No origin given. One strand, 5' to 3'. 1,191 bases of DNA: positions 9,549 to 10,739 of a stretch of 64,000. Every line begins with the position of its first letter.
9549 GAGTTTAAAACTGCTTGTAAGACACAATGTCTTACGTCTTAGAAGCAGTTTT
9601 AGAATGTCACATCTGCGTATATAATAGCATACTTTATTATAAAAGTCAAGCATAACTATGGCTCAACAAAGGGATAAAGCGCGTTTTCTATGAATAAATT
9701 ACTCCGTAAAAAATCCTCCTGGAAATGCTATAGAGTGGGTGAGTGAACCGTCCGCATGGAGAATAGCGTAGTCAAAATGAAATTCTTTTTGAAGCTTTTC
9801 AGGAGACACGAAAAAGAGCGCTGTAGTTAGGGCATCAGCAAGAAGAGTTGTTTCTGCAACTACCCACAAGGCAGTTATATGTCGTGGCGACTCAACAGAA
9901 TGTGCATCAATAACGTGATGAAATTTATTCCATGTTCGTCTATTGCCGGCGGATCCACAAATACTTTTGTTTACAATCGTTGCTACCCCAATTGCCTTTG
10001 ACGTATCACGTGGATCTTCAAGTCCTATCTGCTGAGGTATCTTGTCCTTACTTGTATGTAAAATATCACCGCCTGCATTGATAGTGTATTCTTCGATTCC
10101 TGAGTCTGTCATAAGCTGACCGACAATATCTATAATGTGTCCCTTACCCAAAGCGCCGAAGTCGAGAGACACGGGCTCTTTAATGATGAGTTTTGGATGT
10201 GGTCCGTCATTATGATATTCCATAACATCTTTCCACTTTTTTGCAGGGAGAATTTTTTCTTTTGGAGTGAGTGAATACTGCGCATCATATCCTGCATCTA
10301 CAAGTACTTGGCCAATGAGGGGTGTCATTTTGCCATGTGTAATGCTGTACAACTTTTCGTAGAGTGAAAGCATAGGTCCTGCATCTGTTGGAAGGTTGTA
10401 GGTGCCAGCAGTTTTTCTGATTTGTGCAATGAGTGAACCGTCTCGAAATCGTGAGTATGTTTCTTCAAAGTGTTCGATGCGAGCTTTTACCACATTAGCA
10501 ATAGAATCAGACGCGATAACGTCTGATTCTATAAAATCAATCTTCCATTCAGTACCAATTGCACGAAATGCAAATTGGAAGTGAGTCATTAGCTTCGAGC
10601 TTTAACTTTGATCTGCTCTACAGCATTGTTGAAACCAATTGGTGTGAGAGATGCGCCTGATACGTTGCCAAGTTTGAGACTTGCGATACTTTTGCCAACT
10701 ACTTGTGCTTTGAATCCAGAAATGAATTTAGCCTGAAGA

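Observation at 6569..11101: Candidate minimal flavin-transfer chain: an RnfD/NqrB-like-FNR fusion, a membrane-anchored FMN-binding protein and ApbE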

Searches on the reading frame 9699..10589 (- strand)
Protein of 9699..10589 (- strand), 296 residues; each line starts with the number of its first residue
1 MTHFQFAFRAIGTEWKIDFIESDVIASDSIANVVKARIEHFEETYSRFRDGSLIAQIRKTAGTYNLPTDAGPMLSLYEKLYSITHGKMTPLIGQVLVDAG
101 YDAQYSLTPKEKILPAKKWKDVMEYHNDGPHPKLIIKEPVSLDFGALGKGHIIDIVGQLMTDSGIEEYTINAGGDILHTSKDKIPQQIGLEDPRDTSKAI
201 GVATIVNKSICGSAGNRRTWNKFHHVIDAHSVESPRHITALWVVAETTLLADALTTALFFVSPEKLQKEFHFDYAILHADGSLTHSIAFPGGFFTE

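Call 3: search_protein_families(library=pfam, proteins=[window:9699-10589:-], max_evalue=0.01)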
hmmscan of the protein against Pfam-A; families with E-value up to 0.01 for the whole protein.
window:9699-10589:- (296 aa): 2 families
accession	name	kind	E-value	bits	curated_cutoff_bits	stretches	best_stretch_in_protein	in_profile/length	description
PF02424.20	ApbE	-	2.1e-37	129.5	25.6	1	12-267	2-252/266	ApbE family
PF11167.13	DUF2953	-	0.0072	16.8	22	0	187-224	2-39/53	Protein of unknown function (DUF2953)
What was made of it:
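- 9699..10589 (-): 296-aa leaderless ApbE-family FAD:protein FMN transferase. Pfam ApbE E 2e-37 (call 3).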

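Call 4: search_protein_families(library=ncbifam, proteins=[window:9699-10589:-], max_evalue=0.01)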
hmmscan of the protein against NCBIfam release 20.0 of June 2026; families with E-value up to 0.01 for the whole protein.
window:9699-10589:- (296 aa): 1 family
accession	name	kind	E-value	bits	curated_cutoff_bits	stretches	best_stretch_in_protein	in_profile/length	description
NF007774.0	PRK10461.1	equivalog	2.6e-14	52.9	498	1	9-268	40-315/351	FAD:protein FMN transferase ApbE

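Call 29: search_solved_structures(query=window:9699-10589:-, max_evalue=0.001, show_alignments=2)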
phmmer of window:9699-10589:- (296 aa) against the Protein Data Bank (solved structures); distinct sequences matched with E-value up to 0.001: 13.
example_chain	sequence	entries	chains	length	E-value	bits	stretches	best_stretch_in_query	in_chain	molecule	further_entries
4xgw_A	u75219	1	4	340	1.9e-12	50.3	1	9-268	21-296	FAD:protein FMN transferase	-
2o18_A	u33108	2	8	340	6.9e-12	48.5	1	9-268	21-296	Thiamine biosynthesis lipoprotein apbE | FAD:protein FMN transferase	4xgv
1vrm_A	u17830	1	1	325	7.4e-12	48.4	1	22-266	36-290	hypothetical protein TM1553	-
4xgx_A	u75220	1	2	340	3.5e-11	46.2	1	10-268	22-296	FAD:protein FMN transferase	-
5mgy_H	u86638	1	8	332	3.8e-10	42.8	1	136-265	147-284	FAD:protein FMN transferase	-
4xdt_A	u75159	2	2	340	1.4e-09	40.9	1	37-265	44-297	FAD:protein FMN transferase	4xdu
6nxi_A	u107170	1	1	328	1.7e-09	40.6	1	10-265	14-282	FAD:protein FMN transferase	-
4ifu_A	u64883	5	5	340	8.7e-09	38.3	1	38-265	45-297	FAD:protein FMN transferase | Thiamine biosynthesis lipoprotein ApbE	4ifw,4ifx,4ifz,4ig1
7mgt_A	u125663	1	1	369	1.1e-08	37.9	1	38-265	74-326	FAD:protein FMN transferase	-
3pnd_A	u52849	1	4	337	1.5e-08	37.6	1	9-268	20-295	Thiamine biosynthesis lipoprotein ApbE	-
6nxj_A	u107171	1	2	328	3.3e-08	36.4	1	10-264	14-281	FAD:protein FMN transferase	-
4xdr_A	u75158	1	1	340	1.1e-07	34.7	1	38-265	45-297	FAD:protein FMN transferase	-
7esa_A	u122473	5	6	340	2.2e-06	30.4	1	83-260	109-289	FAD:protein FMN transferase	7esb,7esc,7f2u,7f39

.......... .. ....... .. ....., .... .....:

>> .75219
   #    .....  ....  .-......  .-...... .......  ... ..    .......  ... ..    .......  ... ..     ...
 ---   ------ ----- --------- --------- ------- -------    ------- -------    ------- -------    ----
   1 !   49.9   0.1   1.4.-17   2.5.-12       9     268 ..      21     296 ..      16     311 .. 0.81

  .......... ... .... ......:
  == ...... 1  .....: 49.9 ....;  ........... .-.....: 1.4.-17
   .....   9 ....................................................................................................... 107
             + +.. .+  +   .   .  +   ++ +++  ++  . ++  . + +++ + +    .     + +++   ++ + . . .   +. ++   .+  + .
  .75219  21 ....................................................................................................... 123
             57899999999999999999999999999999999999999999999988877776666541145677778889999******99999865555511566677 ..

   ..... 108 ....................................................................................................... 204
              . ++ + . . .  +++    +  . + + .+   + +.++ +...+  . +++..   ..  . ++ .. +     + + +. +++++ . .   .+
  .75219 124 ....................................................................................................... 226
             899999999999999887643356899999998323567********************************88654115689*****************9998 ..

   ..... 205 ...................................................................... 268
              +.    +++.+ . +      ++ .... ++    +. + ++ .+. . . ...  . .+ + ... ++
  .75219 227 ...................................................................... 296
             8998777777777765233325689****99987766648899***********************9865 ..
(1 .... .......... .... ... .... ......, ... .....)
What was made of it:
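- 9699..10589 (-): Aligns to E. coli ApbE from residue 21 of the crystallised chain (PDB 4xgw) (call 29).
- On ApbE FAD:protein FMN transferase (PF02424): Aligned to E. coli ApbE structures (call 29).
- Checked: Its residue 9 aligns with residue 21 of the crystallised E. coli ApbE chain (PDB 4xgw) (call 29).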

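Call 66: find_homologous_proteins(query=window:9699-10589:-, max_evalue=1e-10)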
Query window:9699-10589:- (296 aa): 1891 proteins with E <= 1e-10 among 4706 candidates; the best 120 are listed.
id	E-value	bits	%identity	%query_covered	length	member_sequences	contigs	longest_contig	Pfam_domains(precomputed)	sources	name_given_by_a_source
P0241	1.2e-197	673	100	100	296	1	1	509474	PF02424.21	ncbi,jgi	ncbi:MAG: hypothetical protein RL094_401 [Candidatus Parcubacteria bacterium]|jgi:thiamine biosynthe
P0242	1.4e-107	377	60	99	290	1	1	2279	PF02424.21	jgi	jgi:thiamine biosynthesis lipoprotein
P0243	1.7e-103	364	56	98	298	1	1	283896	PF02424.21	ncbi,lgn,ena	-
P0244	8.6e-103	362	57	98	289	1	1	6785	PF02424.21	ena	-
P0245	5.9e-101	356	55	99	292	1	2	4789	PF02424.21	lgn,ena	-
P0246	4.6e-100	353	56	98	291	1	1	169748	PF02424.21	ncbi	-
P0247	4.9e-100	353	56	98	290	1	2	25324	PF02424.21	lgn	-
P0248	5.6e-100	352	56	98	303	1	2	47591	PF02424.21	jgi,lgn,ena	-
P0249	8.9e-100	352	56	98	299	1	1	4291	PF02424.21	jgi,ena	-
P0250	2.5e-99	350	56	98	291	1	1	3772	PF02424.21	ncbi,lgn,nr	ncbi:MAG TPA: FAD:protein FMN transferase [Candidatus Paceibacterota bacterium]|nr:FAD:protein FMN t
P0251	2.5e-99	350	54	100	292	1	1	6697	PF02424.21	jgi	jgi:thiamine biosynthesis lipoprotein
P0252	2.3e-98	347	55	97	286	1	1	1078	PF02424.21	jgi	jgi:FAD:protein FMN transferase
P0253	7.3e-98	346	56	98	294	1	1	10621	PF02424.21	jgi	jgi:thiamine biosynthesis lipoprotein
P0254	8.3e-98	345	56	98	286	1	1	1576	PF02424.21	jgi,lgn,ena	-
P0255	9.1e-98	345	55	99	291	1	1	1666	PF02424.21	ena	-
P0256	9.2e-98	345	54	98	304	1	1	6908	PF02424.21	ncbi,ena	-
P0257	1.3e-97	345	53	100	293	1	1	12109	PF02424.21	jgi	jgi:thiamine biosynthesis lipoprotein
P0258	1.6e-97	344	54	98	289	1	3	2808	PF02424.21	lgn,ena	-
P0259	1.9e-97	344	54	98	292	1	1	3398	PF02424.21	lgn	-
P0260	2.2e-97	344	54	100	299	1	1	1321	PF02424.21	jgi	jgi:thiamine biosynthesis lipoprotein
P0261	2.4e-97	344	55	98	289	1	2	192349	PF02424.21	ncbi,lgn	ncbi:MAG: FAD:protein FMN transferase [Candidatus Paceibacterota bacterium]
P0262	3.1e-97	343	54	100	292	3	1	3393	PF02424.21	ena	-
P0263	3.9e-97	343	56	97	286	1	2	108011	PF02424.21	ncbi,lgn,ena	-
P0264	4.3e-97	343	53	100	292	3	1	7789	PF02424.21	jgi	-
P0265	4.8e-97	343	56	99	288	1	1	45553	PF02424.21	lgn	-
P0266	8.3e-97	342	57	98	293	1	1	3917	PF02424.21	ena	-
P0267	1.8e-96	341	52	98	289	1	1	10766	PF02424.21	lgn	-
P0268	2.0e-96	341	55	98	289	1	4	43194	PF02424.21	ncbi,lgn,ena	-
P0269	2.4e-96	341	54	98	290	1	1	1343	PF02424.21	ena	-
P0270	2.7e-96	340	54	98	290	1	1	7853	PF02424.21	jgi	jgi:thiamine biosynthesis lipoprotein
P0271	2.9e-96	340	55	98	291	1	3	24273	PF02424.21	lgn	-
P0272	3.2e-96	340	54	97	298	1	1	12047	PF02424.21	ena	-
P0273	4.7e-96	340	53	98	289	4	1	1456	PF02424.21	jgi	-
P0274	4.9e-96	340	61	90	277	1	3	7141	PF02424.21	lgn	-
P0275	9.2e-96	339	53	99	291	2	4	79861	PF02424.21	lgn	-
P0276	1.3e-95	338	54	98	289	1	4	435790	PF02424.21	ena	-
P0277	1.5e-95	338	55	98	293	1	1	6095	PF02424.21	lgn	-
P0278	2.0e-95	338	54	100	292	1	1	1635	PF02424.21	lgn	-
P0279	7.7e-95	336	51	98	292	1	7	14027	PF02424.21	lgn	-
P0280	8.2e-95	336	53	100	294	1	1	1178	PF02424.21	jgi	jgi:thiamine biosynthesis lipoprotein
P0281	1.2e-94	335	54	97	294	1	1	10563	PF02424.21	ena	-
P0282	1.3e-94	335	51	98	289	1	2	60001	PF02424.21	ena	-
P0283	1.8e-94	334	51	98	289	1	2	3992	PF02424.21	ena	-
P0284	2.3e-94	334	53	99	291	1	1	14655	PF02424.21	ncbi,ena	-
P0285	3.2e-94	334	53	98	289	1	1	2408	PF02424.21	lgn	-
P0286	4.5e-94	333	54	98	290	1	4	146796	PF02424.21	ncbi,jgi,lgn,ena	-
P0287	8.5e-94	332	51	98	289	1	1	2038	PF02424.21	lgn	-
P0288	8.7e-94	332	55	98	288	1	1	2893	PF02424.21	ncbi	-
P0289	1.7e-93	331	53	97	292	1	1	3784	PF02424.21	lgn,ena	-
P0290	2.6e-93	331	55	98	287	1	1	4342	PF02424.21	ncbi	-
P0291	6.2e-93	329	53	98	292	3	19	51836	PF02424.21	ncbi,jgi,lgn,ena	-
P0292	6.7e-93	329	53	99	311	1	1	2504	PF02424.21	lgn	-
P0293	1.0e-92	329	54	97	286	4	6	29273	PF02424.21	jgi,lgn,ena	-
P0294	1.0e-92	329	52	97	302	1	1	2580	PF02424.21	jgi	jgi:thiamine biosynthesis lipoprotein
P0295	1.8e-92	328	54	98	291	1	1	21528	PF02424.21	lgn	-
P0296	1.9e-92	328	54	97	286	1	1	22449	PF02424.21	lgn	-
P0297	2.1e-92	328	52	100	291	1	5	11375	PF02424.21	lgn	-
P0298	2.5e-92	327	51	100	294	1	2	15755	PF02424.21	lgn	-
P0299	2.8e-92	327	54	98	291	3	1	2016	PF02424.21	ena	-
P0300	3.3e-92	327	54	97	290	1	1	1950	PF02424.21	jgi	jgi:thiamine biosynthesis lipoprotein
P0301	3.9e-92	327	53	99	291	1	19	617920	PF02424.21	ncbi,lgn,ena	-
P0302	4.1e-92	327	53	99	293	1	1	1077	PF02424.21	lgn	-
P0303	4.6e-92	326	52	98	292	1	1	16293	PF02424.21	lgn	-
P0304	5.5e-92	326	54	96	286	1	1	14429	PF02424.21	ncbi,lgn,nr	ncbi:MAG: ApbE-like protein thiamine biosynthesis lipoprotein [Candidatus Nomurabacteria bacterium]|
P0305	5.9e-92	326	52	98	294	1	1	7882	PF02424.21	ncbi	-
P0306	6.7e-92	326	51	99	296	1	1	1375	PF02424.21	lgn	-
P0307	7.1e-92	326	51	100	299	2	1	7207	PF02424.21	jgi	jgi:thiamine biosynthesis lipoprotein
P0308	7.4e-92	326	54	97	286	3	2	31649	PF02424.21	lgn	-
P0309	7.5e-92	326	53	99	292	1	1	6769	PF02424.21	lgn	-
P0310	1.1e-91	325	53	98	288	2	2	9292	PF02424.21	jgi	jgi:thiamine biosynthesis lipoprotein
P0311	1.3e-91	325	53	99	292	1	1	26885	PF02424.21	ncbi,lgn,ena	-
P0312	3.0e-91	324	52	98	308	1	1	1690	PF02424.21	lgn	-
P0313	3.1e-91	324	50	99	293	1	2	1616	PF02424.21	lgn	-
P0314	3.3e-91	324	51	100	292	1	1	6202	PF02424.21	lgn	-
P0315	3.4e-91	324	52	96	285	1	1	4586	PF02424.21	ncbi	-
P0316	3.6e-91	324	51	98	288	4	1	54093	PF02424.21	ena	-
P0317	3.7e-91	324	53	98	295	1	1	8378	PF02424.21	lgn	-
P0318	4.0e-91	323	49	98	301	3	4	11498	PF02424.21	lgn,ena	-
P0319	4.3e-91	323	53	97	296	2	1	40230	PF02424.21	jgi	-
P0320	4.5e-91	323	51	98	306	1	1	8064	PF02424.21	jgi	jgi:thiamine biosynthesis lipoprotein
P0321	5.0e-91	323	50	98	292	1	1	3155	PF02424.21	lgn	-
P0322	5.1e-91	323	51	100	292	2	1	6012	PF02424.21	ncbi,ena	ncbi:MAG: FAD:protein FMN transferase [Candidatus Taylorbacteria bacterium]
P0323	6.6e-91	323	52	97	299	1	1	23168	PF02424.21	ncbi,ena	-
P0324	7.2e-91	323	53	98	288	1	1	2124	PF02424.21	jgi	jgi:thiamine biosynthesis lipoprotein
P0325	1.9e-90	321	52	98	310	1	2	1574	PF02424.21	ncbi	-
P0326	2.2e-90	321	52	100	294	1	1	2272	PF02424.21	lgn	-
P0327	2.2e-90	321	51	98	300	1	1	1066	PF02424.21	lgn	-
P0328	2.3e-90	321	50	100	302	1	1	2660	PF02424.21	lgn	-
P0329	2.5e-90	321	51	99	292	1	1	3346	PF02424.21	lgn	-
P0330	2.9e-90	321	51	98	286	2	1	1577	PF02424.21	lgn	-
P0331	3.0e-90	321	52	97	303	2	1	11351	PF02424.21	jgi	jgi:thiamine biosynthesis lipoprotein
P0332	3.1e-90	320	50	99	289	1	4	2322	PF02424.21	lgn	-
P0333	3.3e-90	320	51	100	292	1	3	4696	PF02424.21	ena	-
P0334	3.4e-90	320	52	97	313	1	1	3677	PF02424.21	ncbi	-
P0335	3.5e-90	320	53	97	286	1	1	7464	PF02424.21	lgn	-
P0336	3.9e-90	320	51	100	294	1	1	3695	PF02424.21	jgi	jgi:thiamine biosynthesis lipoprotein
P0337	4.9e-90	320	50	100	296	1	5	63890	PF02424.21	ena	-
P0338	5.7e-90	320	52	97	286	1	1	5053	PF02424.21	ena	-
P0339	6.1e-90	320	52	97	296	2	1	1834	PF02424.21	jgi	jgi:thiamine biosynthesis lipoprotein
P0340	7.1e-90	319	52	98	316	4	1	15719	PF02424.21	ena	-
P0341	7.3e-90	319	51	98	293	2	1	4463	PF02424.21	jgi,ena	jgi:thiamine biosynthesis lipoprotein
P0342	7.7e-90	319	52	98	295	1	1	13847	PF02424.21,PF27030.1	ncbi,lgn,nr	ncbi:FAD:protein FMN transferase [Candidatus Gracilibacteria bacterium]|nr:FAD:protein FMN transfera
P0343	9.4e-90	319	51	99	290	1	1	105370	PF02424.21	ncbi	-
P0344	1.2e-89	319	50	98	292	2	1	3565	PF02424.21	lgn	-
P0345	1.3e-89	318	50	97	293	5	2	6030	PF02424.21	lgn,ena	-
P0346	1.5e-89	318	51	99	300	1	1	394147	PF02424.21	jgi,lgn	jgi:thiamine biosynthesis lipoprotein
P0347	1.5e-89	318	49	100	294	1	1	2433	PF02424.21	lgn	-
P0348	1.7e-89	318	53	97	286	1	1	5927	PF02424.21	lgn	-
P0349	1.7e-89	318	52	97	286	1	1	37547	PF02424.21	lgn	-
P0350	1.8e-89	318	52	97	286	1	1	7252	PF02424.21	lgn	-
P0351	1.8e-89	318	49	100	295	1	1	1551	PF02424.21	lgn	-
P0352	2.1e-89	318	52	97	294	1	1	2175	PF02424.21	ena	-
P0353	2.1e-89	318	51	98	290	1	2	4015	PF02424.21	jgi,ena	-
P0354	2.4e-89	318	52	98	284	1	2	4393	PF02424.21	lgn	-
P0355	3.5e-89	317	50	98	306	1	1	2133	PF02424.21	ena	-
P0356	3.5e-89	317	51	98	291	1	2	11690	PF02424.21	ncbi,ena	-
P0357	3.5e-89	317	53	98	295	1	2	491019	PF02424.21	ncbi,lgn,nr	ncbi:MAG TPA: FAD:protein FMN transferase [Candidatus Saccharimonadales bacterium]|nr:FAD:protein FM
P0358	4.0e-89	317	51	98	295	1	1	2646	PF02424.21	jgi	-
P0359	4.3e-89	317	49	98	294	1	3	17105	PF02424.21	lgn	-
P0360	4.9e-89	317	51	97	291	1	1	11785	PF02424.21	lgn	-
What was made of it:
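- On ApbE FAD:protein FMN transferase (PF02424): The 120 nearest homologues are 277-316 aa (call 66).
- All 120 nearest ApbE homologues are 277-316 aa with no extra domain (call 66).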
